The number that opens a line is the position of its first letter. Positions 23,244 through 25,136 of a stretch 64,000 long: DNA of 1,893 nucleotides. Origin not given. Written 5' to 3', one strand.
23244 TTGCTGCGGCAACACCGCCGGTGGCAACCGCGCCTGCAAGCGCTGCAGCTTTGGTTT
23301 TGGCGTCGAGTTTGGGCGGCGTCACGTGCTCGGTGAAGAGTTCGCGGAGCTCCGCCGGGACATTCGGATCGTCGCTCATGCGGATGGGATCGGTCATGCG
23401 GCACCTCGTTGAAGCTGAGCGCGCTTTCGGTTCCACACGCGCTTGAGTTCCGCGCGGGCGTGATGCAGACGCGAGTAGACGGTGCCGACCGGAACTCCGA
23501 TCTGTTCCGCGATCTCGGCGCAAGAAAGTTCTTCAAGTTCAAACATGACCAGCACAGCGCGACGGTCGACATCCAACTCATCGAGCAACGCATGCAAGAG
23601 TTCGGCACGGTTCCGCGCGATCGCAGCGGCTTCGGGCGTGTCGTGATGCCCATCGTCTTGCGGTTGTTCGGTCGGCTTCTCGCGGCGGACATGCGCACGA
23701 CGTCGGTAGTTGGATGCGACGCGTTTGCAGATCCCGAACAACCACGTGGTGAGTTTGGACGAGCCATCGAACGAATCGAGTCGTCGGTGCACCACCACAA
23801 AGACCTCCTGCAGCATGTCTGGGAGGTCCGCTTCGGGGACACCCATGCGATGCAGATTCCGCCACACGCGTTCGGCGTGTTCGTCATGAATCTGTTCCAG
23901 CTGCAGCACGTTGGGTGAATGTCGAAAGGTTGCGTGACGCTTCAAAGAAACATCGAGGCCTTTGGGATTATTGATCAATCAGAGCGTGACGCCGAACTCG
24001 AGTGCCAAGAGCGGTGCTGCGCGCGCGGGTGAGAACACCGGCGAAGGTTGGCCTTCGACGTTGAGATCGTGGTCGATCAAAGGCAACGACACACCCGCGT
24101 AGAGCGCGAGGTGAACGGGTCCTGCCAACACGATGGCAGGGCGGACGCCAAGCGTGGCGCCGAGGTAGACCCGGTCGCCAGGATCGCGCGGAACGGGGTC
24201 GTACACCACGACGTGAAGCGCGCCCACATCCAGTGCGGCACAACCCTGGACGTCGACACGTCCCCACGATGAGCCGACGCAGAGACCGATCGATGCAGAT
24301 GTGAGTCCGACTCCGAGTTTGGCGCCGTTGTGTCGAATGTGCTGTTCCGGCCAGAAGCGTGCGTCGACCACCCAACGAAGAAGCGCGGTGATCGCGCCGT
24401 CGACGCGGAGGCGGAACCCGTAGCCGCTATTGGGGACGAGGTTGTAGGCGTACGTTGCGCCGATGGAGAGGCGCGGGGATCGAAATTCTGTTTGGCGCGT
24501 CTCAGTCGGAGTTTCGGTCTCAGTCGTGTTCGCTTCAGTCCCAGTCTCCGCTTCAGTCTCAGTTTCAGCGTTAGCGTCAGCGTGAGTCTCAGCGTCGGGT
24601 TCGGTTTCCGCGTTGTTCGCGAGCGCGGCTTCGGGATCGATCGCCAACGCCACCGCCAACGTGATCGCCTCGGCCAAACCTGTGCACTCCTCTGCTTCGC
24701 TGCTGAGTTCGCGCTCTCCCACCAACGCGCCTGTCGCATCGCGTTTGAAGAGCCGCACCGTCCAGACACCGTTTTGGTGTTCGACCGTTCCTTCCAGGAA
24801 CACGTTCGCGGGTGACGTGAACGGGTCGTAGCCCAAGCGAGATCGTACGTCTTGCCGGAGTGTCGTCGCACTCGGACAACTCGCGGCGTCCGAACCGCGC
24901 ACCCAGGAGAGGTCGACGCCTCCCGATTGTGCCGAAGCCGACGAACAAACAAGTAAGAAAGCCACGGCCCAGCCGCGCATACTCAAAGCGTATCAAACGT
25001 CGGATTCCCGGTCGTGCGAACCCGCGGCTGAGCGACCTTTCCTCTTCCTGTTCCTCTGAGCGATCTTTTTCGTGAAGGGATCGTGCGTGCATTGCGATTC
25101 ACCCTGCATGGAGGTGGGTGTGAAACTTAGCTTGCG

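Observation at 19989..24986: Likely ECF-sigma-controlled operon encoding two paralogous MopE-repeat/C-type-lectin lipoproteins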

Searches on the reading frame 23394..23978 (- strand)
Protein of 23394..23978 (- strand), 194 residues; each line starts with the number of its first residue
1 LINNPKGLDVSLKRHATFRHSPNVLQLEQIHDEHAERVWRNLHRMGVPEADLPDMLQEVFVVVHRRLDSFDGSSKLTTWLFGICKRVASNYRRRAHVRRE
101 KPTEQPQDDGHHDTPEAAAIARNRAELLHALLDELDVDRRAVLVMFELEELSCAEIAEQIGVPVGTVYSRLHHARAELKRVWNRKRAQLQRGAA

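Call 3: search_protein_families(library=pfam, proteins=[window:23394-23978:-], max_evalue=0.01)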
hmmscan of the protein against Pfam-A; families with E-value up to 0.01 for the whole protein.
window:23394-23978:- (194 aa): 6 families
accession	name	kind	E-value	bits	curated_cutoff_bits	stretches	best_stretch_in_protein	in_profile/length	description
PF08281.18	Sigma70_r4_2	-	6.3e-16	58.2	25.7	1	126-178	2-54/54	Sigma-70, region 4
PF04542.20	Sigma70_r2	-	4.4e-10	39.7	24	1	32-95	3-68/71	Sigma-70 region 2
PF04545.22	Sigma70_r4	-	4.1e-08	33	24.1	1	131-179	1-49/50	Sigma-70, region 4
PF07638.17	Sigma70_ECF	-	2.1e-05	24.9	21.1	1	83-183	82-184/185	ECF sigma factor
PF13384.12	HTH_23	-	4e-05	23.7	24.6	1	136-173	3-40/50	Homeodomain-like domain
PF12840.13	HTH_20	-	0.00052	20.4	27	1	139-172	6-40/51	Helix-turn-helix domain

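Call 4: search_protein_families(library=ncbifam, proteins=[window:23394-23978:-], max_evalue=0.01)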
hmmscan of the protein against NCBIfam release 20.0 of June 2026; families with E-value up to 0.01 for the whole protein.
window:23394-23978:- (194 aa): 92 families (the best 25 are shown)
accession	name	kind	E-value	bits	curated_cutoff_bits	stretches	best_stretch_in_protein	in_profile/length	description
NF009171.0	PRK12518.1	equivalog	2.5e-28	99.2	208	1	28-184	30-186/191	RNA polymerase sigma factor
TIGR02937.1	sigma70-ECF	superfamily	1e-27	96.7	42.9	1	27-180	3-163/165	sigma-70 family RNA polymerase sigma factor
NF008888.0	PRK11922.1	equivalog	6.5e-23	81.6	204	1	23-181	28-195/231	RNA polymerase sigma factor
NF009168.0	PRK12515.1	subfamily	3.3e-22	78.9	236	1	27-183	24-180/189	RNA polymerase sigma factor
NF007229.0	PRK09647.1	equivalog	1.1e-21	77.2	265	1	27-188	46-208/220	RNA polymerase sigma factor SigE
NF007215.0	PRK09637.1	equivalog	3.6e-21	75.9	212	1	26-181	2-153/181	RNA polymerase sigma factor SigZ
NF009166.1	PRK12513.1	equivalog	6.9e-21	74.8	206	1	27-184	24-188/193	RNA polymerase sigma factor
NF007225.0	PRK09643.1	equivalog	3.6e-20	72.5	190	1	28-189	30-189/204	RNA polymerase sigma factor SigM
NF006930.0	PRK09415.1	subfamily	8e-20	71.4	198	1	53-182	44-175/179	RNA polymerase factor sigma C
NF008894.0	PRK11924.3-1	equivalog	1.8e-19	70.5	258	1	31-181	28-180/188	RNA polymerase sigma factor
NF009185.0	PRK12533.1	equivalog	1.9e-19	70.2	248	1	50-185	54-196/231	RNA polymerase sigma factor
TIGR02959.1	SigZ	equivalog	2.9e-19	69.5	168.65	1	48-181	18-147/170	RNA polymerase sigma factor SigZ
NF007227.0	PRK09645.1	subfamily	3.4e-19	69.4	202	1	21-182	9-170/177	sigma-70 family RNA polymerase sigma factor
TIGR02983.1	SigE-fam_strep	subfamily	3.7e-19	69.2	141.55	1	26-181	7-157/162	SigE family RNA polymerase sigma factor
NF009195.0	PRK12543.1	subfamily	5.5e-19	68.4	197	1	28-182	23-178/192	RNA polymerase sigma factor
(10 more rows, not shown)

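Call 88: search_solved_structures(query=window:23394-23909:-, max_evalue=0.00001)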
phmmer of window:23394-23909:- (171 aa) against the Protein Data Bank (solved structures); distinct sequences matched with E-value up to 0.00001: 16.
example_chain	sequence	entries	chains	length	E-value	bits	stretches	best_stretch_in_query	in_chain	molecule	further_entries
1or7_A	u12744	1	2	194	7.6e-16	61.8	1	22-155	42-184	RNA polymerase sigma-E factor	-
6jbq_F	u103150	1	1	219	1.1e-15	61.3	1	22-155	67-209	ECF RNA polymerase sigma-E factor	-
9m9d_F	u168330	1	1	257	1.5e-14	57.6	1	6-156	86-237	ECF RNA polymerase sigma factor SigE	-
9m9e_F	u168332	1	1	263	1.6e-14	57.5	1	6-156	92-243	ECF RNA polymerase sigma factor SigE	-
9m98_F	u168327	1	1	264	1.6e-14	57.5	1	6-156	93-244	ECF RNA polymerase sigma factor SigE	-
6jcy_F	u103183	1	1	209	1.9e-13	54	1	19-157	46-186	ECF RNA polymerase sigma factor SigH,ECF RNA polymerase sigma factor SigE,ECF RNA polymera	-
5wuq_A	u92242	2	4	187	7.8e-13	52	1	7-157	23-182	ECF RNA polymerase sigma factor SigW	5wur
6dv9_F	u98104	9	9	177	1.2e-12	51.4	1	5-156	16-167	ECF RNA polymerase sigma factor SigL | RNA polymerase sigma factor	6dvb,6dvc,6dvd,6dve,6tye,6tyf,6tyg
6in7_B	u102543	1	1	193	5.2e-12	49.3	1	28-156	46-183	RNA polymerase sigma-H factor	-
8z6g_B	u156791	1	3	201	5.4e-12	49.3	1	28-157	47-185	RNA polymerase sigma factor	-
5zx2_F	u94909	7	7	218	9.7e-11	45.2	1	19-157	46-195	ECF RNA polymerase sigma factor SigH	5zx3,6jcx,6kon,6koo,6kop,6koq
4cxf_A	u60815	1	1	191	2.9e-10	43.6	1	15-158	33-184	RNA POLYMERASE SIGMA FACTOR CNRH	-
5or5_A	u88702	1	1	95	2.3e-09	40.7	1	21-69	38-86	ECF RNA polymerase sigma-E factor,ECF RNA polymerase sigma factor SigW,ECF RNA polymerase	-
2mao_A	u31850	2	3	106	2.4e-09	40.7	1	21-78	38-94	RNA polymerase sigma factor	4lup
2map_A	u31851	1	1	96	6.1e-09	39.4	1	21-69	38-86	RNA polymerase sigma factor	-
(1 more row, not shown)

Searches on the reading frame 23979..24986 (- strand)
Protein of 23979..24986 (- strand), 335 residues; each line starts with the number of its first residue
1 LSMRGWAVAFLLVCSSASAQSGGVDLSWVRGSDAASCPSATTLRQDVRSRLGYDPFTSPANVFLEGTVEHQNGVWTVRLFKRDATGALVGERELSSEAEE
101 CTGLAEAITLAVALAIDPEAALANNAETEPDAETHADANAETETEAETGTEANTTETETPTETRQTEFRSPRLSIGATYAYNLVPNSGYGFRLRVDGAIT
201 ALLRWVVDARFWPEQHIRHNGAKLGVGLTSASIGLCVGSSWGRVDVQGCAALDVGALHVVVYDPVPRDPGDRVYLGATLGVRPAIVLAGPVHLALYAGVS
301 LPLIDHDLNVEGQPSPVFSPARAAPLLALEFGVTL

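Call 3: search_protein_families(library=pfam, proteins=[window:23979-24986:-], max_evalue=0.01)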
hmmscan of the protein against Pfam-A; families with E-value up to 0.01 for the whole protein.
window:23979-24986:- (335 aa): 0 families

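Call 4: search_protein_families(library=ncbifam, proteins=[window:23979-24986:-], max_evalue=0.01)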
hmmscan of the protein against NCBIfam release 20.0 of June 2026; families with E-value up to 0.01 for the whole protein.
window:23979-24986:- (335 aa): 0 families

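Call 24: find_homologous_proteins(query=window:23979-24980:-)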
Query window:23979-24980:- (333 aa): 8 proteins with E <= 0.001 among 8000 candidates.
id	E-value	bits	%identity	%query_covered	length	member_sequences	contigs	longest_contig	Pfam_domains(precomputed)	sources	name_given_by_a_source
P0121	9.7e-209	710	96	100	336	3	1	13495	-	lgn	-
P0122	1.7e-96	341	51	96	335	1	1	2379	-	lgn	-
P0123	1.1e-92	329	50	99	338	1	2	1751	-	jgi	-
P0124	6.1e-72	261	43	99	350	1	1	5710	-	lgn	-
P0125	3.0e-39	153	36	86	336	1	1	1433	-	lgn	-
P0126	3.5e-39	153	32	92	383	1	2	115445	-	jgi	jgi:hypothetical protein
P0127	5.7e-28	116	31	89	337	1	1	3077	-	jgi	jgi:hypothetical protein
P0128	9.9e-5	40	34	26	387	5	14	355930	-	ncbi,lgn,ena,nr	ncbi:MAG: hypothetical protein CMN30_20475 [Sandaracinus sp.]|nr:hypothetical protein [Sandaracinus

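Call 25: find_encoding_contigs(protein=P0126, flank=8000, max_places=2)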
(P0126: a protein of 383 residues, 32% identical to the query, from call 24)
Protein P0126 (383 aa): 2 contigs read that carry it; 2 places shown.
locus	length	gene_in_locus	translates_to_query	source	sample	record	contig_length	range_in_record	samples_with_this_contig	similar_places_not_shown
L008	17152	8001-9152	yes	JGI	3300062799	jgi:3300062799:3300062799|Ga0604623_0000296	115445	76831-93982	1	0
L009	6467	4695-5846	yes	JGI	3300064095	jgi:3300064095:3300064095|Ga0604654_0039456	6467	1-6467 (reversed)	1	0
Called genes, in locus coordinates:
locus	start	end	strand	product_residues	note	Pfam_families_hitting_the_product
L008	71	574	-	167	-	PF04493:Endonuclease_5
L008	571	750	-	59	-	-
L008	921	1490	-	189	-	-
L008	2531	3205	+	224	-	PF01797:Y1_Tnp (faint)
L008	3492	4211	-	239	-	-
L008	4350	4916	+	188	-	-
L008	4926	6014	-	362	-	-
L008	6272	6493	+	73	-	-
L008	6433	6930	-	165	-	-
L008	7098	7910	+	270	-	-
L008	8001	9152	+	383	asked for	-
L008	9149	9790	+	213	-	PF04542:Sigma70_r2 (weak), PF08281:Sigma70_r4_2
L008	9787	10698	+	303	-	-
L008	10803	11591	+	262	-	-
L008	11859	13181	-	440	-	PF16697:Yop-YscD_cpl, PF00498:FHA, PF00158:Sigma54_activat, PF14532:Sigma54_activ_2, PF25601:AAA_lid_14, PF02954:HTH_8 (faint)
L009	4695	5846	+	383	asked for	-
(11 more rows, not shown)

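Call 26: find_encoding_contigs(protein=P0124, flank=8000, max_places=2)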
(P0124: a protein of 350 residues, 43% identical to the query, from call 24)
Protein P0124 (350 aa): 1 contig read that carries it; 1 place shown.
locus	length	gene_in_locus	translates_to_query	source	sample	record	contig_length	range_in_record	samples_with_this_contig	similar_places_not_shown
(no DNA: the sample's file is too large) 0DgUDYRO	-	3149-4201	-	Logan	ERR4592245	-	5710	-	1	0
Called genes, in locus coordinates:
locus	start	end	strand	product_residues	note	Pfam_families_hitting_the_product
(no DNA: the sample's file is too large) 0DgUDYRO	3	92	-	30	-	?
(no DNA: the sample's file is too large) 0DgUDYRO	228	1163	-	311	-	PF02353:CMAS (weak), PF02475:TRM5-TYW2_MTfase, PF05175:MTS, PF06325:PrmA, PF13847:Methyltransf_31, PF08241:Methyltransf_11, PF13649:Methyltransf_25, PF22528:PRMT_C, +5 more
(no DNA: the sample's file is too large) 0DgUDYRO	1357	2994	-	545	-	PF11617:Cu-binding_MopE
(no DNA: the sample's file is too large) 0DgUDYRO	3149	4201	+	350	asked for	-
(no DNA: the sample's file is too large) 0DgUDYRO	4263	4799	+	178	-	PF04542:Sigma70_r2, PF07638:Sigma70_ECF (weak), PF08281:Sigma70_r4_2, PF04545:Sigma70_r4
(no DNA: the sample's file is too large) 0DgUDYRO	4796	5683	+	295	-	-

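Call 27: find_encoding_contigs(protein=P0128, flank=8000, max_places=2)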
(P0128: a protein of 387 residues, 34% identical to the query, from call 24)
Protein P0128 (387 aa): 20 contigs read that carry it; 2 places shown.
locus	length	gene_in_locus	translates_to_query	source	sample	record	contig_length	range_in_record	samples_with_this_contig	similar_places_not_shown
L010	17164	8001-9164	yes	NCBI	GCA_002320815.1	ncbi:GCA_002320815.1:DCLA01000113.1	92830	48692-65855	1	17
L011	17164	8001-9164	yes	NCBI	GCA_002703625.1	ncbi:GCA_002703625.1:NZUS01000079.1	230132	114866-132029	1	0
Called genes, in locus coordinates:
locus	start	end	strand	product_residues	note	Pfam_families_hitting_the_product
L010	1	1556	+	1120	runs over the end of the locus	PF11617:Cu-binding_MopE, PF25390:WD40_RLD, PF00415:RCC1 (faint), PF25390:WD40_RLD, PF13540:RCC1_2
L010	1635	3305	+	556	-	-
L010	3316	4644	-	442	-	-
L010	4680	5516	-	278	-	PF13279:4HBT_2 (faint)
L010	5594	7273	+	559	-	PF00149:Metallophos, PF09587:PGA_cap (weak), PF02872:5_nucleotid_C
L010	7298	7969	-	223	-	PF01966:HD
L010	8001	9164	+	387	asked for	-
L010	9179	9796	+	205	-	PF07638:Sigma70_ECF, PF04542:Sigma70_r2, PF08281:Sigma70_r4_2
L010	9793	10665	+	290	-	-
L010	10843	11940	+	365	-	-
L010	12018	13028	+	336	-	PF00135:COesterase (weak), PF20434:BD-FAE, PF07859:Abhydrolase_3, PF00326:Peptidase_S9 (faint)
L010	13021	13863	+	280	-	PF04072:LCM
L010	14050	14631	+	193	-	-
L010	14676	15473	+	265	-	PF05742:TANGO2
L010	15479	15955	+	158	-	PF13899:Thioredoxin_7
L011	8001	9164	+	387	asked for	-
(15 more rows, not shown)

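Call 30: find_encoding_contigs(protein=P0122, flank=3000, max_places=2)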
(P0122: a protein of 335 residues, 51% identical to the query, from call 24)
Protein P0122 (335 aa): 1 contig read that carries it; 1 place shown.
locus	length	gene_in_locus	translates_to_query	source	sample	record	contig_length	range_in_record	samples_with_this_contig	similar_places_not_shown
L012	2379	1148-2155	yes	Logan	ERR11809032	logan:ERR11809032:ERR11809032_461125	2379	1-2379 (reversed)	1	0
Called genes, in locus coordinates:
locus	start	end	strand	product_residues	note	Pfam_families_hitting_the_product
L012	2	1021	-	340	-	?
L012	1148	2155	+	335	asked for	-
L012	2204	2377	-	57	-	?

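Call 31: find_encoding_contigs(protein=P0127, flank=3000, max_places=2)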
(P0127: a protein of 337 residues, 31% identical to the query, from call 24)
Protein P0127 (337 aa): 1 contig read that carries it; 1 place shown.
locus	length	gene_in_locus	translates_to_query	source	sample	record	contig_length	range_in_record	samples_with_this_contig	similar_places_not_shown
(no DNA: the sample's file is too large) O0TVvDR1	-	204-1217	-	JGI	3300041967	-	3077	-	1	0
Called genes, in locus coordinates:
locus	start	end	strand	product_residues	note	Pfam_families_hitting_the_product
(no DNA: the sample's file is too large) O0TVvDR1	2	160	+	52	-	?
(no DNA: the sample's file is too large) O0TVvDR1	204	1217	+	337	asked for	-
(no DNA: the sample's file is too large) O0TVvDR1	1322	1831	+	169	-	PF04542:Sigma70_r2, PF07638:Sigma70_ECF (weak), PF08281:Sigma70_r4_2, PF04545:Sigma70_r4 (weak)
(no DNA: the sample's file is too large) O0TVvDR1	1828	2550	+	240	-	-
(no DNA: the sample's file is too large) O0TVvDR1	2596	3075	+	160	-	?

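Call 46: predict_structure(alignment_id=A2)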
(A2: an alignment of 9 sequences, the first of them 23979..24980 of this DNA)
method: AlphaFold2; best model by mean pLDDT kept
length: 333 residues; sequences in the alignment: 9
mean_pLDDT: 78.4   pTM: 0.51
mean pLDDT of the five models: 78.4, 78.1, 77.7, 77.2, 73.6
residues with pLDDT >= 90: 156; 70-90: 98; 50-70: 18; < 50: 61
segments of 3 or more residues with pLDDT < 50: 1-17, 124-164
pLDDT, mean of each block of 10 residues (from residue 1): 32 38 88 88 93 87 92 92 86 88 90 89 45 32 35 37 57 95 91 91 96 84 92 93 95 89 74 95 91 96 70 68 95 90
secondary structure, 60 per line:
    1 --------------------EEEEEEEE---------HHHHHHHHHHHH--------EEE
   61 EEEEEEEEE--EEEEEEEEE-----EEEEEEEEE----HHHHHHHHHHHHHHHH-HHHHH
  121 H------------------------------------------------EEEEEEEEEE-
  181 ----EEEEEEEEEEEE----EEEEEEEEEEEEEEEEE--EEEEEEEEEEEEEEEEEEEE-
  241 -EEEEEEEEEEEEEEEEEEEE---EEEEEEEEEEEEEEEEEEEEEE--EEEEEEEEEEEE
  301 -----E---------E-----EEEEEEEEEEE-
elements in order: E21-28 H38-49 E58-69 E72-80 E86-94 H99-114 H116-121 E170-179 E185-196 E201-217 E220-239 E242-261 E265-286 E289-300 E322-332

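Call 57: find_related_loci(query=A4, collection=metagenome_contigs, flank=6000)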
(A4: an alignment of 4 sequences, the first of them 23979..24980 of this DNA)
Query A4 (333 aa) in metagenome_contigs; peptide patterns used: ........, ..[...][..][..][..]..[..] (x = any residue, [..] = any of these).
600 stretches matched a pattern (row limit reached: there are more); 19 encode a relative of the query (tblastn E <= 1e-3); 19 distinct loci.
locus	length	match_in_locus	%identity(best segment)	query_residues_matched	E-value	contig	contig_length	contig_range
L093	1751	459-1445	50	5-333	2e-96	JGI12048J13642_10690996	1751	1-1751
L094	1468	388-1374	43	1-333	8e-74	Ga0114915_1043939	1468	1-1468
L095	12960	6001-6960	43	6-333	1e-58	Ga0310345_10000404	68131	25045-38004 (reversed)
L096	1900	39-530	60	170-333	4e-60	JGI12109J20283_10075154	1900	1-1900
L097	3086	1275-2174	32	24-327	2e-37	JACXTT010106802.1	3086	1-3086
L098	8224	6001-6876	33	24-316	7e-34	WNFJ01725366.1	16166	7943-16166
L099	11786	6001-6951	32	15-324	8e-32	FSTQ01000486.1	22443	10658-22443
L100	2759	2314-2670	51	5-120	6e-29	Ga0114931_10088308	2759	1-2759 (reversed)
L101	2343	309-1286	30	5-332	6e-28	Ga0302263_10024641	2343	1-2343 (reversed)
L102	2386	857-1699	30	19-316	6e-25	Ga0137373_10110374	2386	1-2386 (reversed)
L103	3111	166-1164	30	17-333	2e-24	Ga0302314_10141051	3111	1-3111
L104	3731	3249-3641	43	5-132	2e-18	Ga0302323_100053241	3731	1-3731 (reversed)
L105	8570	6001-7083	39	22-329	5e-18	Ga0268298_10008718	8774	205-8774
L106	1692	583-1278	31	24-255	2e-15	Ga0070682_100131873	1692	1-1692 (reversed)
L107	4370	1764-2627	33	24-333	5e-15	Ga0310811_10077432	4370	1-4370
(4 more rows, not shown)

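Call 90: search_protein_representatives(alignment_id=A2)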
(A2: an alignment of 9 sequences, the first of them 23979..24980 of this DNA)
Query: 9 sequences, 343 profile positions. Proteins with E-value up to 0.001 (for the whole library): 12212; up to 1e-10: 6064; up to 1e-30: 651. The best 150 are listed.
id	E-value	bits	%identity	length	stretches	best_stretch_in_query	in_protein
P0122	2.9e-142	490.4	-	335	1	4-342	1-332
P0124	4.4e-127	440.5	-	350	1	1-342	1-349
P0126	1.5e-116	405.9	-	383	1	4-343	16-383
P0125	3.7e-114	398.0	-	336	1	4-343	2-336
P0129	1.1e-90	320.7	-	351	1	4-342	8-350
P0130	5.2e-89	315.3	-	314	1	24-342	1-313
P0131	1.6e-88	313.7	-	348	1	4-342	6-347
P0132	2.3e-88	313.1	-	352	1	5-343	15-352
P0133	2.2e-84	300.1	-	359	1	12-342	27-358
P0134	2.6e-80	286.7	-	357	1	1-342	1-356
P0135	1.6e-79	284.0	-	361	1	4-342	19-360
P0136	2.5e-78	280.2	-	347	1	6-342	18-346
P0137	2.0e-77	277.2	-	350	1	4-343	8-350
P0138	2.4e-76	273.6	-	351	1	8-342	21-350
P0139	2.8e-76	273.4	-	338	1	8-342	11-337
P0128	5.8e-73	262.5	-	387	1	4-342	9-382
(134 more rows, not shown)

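Call 93: search_protein_families(library=pfam, proteins=[window:23979-24980:-], max_evalue=5)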
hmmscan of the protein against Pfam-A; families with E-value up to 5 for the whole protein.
window:23979-24980:- (333 aa): 3 families
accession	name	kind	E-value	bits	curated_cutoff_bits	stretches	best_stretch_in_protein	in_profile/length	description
PF06390.17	NESP55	-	0.022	14.9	35.4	1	123-181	111-170/261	Neuroendocrine-specific golgi protein P55 (NESP55)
PF03229.18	Alpha_GJ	-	0.26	12.3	21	1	109-174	14-91/126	Alphavirus glycoprotein J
PF16134.10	THOC2_N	-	1.9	7.5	27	1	95-167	312-383/632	THO complex subunit 2 N-terminus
